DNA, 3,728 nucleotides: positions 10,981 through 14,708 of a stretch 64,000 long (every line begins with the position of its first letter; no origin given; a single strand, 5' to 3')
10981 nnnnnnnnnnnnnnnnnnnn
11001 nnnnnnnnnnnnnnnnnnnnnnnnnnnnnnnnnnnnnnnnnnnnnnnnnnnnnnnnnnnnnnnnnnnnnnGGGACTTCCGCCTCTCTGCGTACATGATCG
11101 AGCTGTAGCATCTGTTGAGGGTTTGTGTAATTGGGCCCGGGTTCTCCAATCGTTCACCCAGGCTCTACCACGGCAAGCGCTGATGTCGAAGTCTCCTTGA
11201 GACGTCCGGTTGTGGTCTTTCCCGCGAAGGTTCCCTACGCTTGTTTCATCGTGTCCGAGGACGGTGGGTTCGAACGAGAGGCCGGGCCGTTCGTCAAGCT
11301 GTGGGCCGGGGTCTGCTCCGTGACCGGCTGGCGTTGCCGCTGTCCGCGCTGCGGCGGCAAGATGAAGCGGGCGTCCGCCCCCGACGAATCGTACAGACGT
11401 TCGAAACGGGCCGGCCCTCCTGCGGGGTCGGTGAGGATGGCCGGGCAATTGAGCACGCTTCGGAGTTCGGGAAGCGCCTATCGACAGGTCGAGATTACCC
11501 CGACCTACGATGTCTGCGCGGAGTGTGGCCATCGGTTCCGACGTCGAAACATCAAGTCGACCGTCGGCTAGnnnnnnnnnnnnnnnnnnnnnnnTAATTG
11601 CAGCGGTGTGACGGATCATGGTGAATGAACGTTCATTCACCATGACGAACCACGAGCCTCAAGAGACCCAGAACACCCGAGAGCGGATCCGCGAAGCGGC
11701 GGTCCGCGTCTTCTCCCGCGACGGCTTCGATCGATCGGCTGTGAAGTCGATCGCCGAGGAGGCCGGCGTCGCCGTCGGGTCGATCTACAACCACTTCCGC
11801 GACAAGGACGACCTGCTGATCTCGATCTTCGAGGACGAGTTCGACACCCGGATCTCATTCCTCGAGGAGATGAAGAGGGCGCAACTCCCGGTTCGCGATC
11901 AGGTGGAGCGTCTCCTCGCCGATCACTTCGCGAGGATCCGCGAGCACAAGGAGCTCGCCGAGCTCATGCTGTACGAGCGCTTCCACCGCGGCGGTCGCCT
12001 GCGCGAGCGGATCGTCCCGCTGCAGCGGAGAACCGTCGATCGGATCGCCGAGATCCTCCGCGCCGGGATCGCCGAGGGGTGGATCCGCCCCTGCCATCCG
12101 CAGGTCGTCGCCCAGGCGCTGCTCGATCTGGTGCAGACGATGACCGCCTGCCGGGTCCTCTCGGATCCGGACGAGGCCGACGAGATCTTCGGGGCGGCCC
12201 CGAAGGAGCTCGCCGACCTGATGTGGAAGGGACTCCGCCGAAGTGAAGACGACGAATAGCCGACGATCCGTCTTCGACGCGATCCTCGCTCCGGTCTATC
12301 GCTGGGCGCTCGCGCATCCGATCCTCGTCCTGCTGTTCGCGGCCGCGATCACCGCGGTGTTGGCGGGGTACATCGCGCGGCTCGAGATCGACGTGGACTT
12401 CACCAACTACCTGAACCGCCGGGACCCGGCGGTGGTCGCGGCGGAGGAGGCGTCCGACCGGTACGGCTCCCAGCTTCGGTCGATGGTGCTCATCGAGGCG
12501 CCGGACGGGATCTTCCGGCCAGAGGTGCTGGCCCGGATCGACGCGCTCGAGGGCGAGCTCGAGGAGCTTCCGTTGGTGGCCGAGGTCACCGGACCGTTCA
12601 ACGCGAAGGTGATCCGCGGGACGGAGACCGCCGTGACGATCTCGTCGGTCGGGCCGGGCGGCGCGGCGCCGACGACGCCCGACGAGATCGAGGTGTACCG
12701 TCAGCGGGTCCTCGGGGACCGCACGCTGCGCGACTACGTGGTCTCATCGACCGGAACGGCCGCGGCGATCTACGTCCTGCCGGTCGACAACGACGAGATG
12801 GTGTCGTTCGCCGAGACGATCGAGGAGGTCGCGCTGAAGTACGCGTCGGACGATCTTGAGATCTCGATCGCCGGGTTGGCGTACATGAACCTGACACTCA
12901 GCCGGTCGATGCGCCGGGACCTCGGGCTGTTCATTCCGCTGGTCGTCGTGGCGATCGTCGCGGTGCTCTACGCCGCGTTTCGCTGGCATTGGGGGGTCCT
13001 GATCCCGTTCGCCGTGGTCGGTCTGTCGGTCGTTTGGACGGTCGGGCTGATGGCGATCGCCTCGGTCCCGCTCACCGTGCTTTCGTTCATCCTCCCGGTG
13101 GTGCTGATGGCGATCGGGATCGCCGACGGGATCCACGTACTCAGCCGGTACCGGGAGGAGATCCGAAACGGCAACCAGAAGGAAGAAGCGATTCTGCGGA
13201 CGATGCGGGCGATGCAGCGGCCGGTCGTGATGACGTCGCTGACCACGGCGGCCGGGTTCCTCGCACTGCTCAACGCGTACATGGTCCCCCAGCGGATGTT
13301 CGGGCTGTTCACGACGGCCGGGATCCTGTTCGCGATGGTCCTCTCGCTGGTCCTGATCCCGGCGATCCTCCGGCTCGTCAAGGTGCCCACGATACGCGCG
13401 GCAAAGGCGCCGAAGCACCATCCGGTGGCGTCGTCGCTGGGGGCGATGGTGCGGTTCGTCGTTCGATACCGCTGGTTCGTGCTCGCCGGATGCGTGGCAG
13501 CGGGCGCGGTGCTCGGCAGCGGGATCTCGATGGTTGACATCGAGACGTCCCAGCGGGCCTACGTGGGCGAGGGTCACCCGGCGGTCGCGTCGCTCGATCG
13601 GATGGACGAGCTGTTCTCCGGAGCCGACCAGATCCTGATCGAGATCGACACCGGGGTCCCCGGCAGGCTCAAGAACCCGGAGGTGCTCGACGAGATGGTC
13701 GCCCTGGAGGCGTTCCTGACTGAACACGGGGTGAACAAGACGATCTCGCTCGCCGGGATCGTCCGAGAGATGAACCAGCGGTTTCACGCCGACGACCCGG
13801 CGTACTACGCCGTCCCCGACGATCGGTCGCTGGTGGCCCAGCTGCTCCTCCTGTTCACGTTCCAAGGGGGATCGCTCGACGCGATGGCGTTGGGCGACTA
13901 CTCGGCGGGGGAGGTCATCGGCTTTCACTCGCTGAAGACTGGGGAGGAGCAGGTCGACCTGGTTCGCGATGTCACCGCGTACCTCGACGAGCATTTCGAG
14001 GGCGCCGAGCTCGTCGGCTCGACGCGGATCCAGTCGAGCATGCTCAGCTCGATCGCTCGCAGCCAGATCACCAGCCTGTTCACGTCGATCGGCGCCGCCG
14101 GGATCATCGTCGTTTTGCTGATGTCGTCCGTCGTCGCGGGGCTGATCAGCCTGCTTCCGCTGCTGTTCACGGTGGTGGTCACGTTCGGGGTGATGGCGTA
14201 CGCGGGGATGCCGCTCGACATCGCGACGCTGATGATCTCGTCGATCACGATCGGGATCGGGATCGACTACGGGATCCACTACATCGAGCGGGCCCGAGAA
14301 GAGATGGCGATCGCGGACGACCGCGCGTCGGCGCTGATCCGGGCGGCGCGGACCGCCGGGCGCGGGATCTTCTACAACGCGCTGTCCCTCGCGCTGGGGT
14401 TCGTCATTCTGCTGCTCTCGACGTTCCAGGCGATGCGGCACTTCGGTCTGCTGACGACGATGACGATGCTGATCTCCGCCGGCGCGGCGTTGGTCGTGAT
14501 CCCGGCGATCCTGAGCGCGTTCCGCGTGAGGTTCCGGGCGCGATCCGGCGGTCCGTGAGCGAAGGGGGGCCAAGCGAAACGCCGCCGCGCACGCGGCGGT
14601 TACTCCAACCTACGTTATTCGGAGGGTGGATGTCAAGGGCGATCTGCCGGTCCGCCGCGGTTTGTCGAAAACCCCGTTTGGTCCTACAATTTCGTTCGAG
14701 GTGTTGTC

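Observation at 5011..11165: Lower-GC island docked directly on tRNA-Ala: ImmA-like peptidase + Mrr-nuclease fusion + giant surface protein, no recombinase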

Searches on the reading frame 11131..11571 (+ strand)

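Call 8: search_protein_families(library=pfam, proteins=[window:11131-11571:+], max_evalue=0.01)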
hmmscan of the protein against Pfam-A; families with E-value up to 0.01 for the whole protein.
window:11131-11571:+ (146 aa): 1 family
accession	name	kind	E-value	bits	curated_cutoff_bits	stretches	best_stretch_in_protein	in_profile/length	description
PF13408.12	Zn_ribbon_recom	-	0.0022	18.8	25.3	0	69-84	6-21/58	Recombinase zinc beta ribbon domain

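Call 16: search_protein_families(library=ncbifam, proteins=[window:11131-11571:+], max_evalue=0.1)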
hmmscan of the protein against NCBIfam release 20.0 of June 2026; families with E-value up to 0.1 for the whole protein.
window:11131-11571:+ (146 aa): 4 families
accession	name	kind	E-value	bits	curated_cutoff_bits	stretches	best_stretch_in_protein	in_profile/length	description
NF033497.1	rubre_like_arch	subfamily_domain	0.0003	20.4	32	1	70-84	18-32/34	rubrerythrin-like domain-containing protein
TIGR02605.1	CxxC_CxxC_SSSS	subfamily_domain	0.02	14.9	31.3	0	124-138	2-17/52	FmdB family zinc ribbon protein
NF047912.1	ECs_2282_CxxC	subfamily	0.02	14.8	37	0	128-142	29-43/60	ECs_2282 family putative zinc-binding protein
NF041912.1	HVO_0758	equivalog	0.038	13.9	70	0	68-88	20-40/55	HVO_0758 family zinc finger protein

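Call 96: search_protein_families(library=phrogs, proteins=[window:11131-11571:+], max_evalue=0.001)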
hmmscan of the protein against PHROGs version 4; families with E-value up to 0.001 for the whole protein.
window:11131-11571:+ (146 aa): 0 families

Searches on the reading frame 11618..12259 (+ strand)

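Call 8: search_protein_families(library=pfam, proteins=[window:11618-12259:+], max_evalue=0.01)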
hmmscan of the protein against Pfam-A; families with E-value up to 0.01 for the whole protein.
window:11618-12259:+ (213 aa): 5 families
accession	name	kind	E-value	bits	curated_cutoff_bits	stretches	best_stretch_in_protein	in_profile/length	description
PF00440.29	TetR_N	-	3.1e-15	56.1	24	1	24-69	1-46/47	Bacterial regulatory proteins, tetR family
PF17932.6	TetR_C_24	-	5.4e-10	40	26.4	1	91-175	3-87/114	Tetracyclin repressor-like, C-terminal domain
PF17938.6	TetR_C_29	-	2.1e-07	31.5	26.2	1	94-159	3-70/119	Tetracyclin repressor-like, C-terminal domain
PF16925.10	TetR_C_13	-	0.00037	21.3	27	1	123-189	36-104/109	Tetracyclin repressor-like, C-terminal domain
PF14246.11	TetR_C_7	-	0.0016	18.8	22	0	130-184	38-93/119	AefR-like transcriptional repressor, C-terminal domain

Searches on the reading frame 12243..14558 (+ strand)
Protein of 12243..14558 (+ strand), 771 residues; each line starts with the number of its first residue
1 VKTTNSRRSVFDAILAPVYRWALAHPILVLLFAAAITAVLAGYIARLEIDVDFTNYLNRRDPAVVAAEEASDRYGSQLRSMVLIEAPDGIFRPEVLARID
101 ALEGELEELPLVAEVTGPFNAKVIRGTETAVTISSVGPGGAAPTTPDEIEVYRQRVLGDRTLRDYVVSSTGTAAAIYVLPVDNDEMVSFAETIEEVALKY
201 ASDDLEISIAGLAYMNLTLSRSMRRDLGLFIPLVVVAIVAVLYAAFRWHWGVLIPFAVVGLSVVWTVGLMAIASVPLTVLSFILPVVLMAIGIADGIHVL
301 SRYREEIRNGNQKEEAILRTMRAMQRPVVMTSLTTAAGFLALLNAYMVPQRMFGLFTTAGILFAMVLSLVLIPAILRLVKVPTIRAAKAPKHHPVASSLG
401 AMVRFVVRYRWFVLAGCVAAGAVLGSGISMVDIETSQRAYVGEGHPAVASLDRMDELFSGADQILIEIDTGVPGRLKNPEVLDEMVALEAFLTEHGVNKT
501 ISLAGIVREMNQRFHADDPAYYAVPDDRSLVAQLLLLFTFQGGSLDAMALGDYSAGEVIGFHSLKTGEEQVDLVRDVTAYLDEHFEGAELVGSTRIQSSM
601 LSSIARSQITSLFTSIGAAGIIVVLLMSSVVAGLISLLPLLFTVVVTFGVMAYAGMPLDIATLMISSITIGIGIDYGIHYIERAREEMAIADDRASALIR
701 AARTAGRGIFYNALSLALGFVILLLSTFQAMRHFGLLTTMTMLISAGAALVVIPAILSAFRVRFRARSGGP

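Call 8: search_protein_families(library=pfam, proteins=[window:12243-14558:+], max_evalue=0.01)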
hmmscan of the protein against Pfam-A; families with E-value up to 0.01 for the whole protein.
window:12243-14558:+ (771 aa): 4 families
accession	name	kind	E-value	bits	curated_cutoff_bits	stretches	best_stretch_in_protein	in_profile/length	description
PF03176.21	MMPL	-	2.6e-37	129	20.5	2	157-379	71-302/333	MMPL family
PF12349.14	Sterol-sensing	-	2.2e-12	47.5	22.3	2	256-378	13-135/153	Sterol-sensing domain of SREBP cleavage-activation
PF00873.25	ACR_tran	-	1.4e-08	33.4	28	2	201-379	842-1020/1021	AcrB/AcrD/AcrF family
PF02460.24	Patched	-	1.2e-07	32.1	23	1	257-377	36-155/156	Patched SSD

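Call 66: search_protein_families(library=pfam, proteins=[L161:8302-9729:+, L161:7215-8213:+, L160:6848-8098:+, L160:6337-6837:+], max_evalue=0.001)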
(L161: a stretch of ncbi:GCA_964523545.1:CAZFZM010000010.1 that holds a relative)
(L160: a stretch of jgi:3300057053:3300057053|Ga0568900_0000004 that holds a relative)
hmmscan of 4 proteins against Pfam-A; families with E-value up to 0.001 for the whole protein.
L161:8302-9729:+ (475 aa): 0 families

L161:7215-8213:+ (332 aa): 0 families

L160:6848-8098:+ (416 aa): 0 families

L160:6337-6837:+ (166 aa): 0 families
